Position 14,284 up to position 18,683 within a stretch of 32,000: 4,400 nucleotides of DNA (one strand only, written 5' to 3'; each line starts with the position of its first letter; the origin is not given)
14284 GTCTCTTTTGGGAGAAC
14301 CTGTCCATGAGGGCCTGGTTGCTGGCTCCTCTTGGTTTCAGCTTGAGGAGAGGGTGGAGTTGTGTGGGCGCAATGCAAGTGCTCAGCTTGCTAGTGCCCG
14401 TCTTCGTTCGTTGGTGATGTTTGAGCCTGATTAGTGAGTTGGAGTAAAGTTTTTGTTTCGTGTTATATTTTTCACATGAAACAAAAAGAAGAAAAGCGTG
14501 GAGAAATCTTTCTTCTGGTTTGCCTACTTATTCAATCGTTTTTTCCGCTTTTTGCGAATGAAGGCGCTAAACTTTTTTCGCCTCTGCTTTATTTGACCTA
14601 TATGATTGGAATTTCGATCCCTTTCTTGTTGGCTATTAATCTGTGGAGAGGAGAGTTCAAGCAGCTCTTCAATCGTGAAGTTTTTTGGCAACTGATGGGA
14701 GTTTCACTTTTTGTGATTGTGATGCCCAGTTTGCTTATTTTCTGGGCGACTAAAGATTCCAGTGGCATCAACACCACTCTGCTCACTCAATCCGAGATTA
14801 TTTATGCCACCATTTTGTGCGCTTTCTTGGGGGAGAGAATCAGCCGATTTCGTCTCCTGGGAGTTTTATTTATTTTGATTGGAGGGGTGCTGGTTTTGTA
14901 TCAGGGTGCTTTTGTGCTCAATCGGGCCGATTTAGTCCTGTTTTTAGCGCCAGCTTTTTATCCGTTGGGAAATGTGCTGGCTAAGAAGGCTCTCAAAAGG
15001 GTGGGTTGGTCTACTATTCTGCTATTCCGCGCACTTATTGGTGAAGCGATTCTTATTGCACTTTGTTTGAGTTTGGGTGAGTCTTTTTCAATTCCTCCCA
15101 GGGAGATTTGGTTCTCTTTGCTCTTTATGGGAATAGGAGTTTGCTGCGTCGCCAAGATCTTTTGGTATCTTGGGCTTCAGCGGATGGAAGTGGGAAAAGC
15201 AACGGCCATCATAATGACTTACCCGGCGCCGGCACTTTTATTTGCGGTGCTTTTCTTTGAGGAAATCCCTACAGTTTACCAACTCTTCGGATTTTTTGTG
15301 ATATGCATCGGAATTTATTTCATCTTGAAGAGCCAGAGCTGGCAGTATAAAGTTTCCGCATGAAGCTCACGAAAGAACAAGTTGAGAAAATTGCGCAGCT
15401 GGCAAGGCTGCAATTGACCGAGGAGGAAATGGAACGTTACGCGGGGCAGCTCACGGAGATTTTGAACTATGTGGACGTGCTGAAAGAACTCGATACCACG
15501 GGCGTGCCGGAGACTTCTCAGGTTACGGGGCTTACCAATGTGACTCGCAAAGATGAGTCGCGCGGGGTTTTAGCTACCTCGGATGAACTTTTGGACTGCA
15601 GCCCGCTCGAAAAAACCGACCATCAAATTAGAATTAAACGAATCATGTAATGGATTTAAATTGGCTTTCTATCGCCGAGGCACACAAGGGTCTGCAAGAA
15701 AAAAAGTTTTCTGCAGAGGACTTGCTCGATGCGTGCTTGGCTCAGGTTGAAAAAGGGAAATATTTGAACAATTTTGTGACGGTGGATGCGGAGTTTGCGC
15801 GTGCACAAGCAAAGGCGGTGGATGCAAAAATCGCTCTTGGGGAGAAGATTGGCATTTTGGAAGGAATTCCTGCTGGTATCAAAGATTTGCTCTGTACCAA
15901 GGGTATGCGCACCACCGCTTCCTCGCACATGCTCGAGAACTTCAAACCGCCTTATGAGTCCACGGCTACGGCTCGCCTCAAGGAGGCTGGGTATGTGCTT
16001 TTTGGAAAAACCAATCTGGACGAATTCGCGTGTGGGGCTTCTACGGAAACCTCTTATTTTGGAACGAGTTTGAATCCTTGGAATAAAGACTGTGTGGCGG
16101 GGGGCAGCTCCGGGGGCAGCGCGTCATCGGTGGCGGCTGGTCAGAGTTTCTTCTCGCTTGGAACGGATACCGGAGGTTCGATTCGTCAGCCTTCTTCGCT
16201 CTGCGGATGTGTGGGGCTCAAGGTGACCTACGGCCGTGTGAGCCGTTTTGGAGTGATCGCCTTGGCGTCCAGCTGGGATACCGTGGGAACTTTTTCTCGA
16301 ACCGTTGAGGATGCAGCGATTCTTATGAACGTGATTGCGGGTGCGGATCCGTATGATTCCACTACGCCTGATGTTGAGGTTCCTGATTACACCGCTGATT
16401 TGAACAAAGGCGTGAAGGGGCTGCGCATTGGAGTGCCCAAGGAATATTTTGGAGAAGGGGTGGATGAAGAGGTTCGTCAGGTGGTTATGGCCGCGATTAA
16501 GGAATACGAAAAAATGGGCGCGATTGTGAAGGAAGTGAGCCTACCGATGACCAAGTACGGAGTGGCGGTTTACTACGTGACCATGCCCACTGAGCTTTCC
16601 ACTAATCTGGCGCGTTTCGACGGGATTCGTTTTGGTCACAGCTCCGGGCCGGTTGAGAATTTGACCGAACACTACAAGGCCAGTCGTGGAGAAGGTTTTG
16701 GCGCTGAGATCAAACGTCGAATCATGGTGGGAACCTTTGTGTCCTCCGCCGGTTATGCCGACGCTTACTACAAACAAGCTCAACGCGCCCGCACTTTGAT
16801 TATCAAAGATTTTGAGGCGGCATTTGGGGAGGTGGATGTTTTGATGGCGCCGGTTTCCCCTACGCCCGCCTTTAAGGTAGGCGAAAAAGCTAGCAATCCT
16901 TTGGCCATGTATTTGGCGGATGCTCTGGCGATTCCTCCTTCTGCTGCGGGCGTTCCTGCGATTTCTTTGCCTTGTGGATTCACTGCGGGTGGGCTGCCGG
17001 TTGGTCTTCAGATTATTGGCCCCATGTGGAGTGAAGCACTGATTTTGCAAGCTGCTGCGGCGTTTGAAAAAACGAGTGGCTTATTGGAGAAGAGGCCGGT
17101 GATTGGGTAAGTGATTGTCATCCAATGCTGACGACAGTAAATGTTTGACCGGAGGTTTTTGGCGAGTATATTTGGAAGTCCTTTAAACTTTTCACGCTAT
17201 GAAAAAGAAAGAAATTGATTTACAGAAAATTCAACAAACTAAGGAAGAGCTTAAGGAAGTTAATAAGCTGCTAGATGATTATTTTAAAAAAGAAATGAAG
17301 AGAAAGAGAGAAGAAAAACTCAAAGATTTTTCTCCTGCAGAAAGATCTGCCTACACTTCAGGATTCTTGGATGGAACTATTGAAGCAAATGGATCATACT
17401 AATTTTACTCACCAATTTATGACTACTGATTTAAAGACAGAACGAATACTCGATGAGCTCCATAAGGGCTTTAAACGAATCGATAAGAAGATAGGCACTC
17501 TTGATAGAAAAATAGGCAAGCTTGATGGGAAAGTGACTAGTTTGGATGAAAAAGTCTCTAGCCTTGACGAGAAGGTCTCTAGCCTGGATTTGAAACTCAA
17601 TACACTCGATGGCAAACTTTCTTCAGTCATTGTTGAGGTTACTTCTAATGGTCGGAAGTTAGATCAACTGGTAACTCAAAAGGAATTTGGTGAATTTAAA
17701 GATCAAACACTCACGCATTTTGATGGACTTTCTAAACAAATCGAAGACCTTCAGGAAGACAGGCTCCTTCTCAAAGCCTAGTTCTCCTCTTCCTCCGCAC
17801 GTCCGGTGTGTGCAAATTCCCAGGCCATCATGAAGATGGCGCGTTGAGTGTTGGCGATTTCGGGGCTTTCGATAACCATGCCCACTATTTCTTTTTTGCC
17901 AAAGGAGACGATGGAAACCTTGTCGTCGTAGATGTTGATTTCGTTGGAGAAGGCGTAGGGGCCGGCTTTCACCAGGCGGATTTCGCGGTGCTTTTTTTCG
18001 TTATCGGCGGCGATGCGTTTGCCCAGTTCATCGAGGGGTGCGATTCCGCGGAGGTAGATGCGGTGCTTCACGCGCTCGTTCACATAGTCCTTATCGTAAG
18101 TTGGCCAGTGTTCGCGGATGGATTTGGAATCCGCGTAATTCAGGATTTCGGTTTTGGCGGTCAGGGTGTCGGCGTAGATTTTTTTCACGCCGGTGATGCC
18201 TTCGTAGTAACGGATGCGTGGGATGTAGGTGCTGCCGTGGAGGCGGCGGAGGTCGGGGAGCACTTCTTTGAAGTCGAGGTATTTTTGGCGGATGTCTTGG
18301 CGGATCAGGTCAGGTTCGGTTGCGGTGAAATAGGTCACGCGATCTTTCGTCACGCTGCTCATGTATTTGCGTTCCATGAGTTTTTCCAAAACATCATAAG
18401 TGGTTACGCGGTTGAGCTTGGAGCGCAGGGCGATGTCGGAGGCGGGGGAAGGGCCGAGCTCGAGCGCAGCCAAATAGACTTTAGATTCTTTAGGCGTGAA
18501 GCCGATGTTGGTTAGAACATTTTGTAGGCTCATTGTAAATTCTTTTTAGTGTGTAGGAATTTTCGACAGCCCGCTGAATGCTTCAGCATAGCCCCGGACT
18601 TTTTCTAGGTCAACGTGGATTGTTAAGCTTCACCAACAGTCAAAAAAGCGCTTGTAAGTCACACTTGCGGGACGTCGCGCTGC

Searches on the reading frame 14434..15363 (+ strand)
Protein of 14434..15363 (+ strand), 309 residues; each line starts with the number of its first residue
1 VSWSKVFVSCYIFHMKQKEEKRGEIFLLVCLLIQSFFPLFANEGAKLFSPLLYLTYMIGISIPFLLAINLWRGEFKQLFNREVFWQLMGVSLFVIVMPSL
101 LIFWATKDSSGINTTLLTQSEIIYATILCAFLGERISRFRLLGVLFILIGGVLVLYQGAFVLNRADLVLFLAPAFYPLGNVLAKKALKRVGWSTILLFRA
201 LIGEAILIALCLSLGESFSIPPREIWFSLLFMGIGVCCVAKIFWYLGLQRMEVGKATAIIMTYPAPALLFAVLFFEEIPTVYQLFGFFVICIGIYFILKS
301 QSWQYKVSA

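Call 9: search_protein_families(library=pfam, proteins=[window:14434-15363:+], max_evalue=0.00001)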
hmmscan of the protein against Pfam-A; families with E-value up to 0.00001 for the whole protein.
window:14434-15363:+ (309 aa): 1 family
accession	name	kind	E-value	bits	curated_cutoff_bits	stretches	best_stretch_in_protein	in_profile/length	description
PF00892.27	EamA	-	3.4e-33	115.2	28.2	2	165-298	3-134/135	EamA-like transporter family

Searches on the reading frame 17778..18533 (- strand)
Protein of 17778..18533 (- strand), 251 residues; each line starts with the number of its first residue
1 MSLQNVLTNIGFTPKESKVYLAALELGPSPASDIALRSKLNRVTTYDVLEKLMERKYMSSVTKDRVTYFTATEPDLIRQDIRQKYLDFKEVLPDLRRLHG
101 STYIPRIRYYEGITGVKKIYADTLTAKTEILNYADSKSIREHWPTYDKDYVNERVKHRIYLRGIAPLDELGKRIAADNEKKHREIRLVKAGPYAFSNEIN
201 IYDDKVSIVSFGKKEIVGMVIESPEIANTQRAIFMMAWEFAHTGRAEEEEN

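Call 9: search_protein_families(library=pfam, proteins=[window:17778-18533:-], max_evalue=0.00001)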
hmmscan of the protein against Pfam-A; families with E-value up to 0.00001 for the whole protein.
window:17778-18533:- (251 aa): 1 family
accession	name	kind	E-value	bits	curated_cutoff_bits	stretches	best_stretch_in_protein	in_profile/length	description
PF01978.25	TrmB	-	3.4e-11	43.2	25.6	1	7-74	1-67/68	Sugar-specific transcriptional regulator TrmB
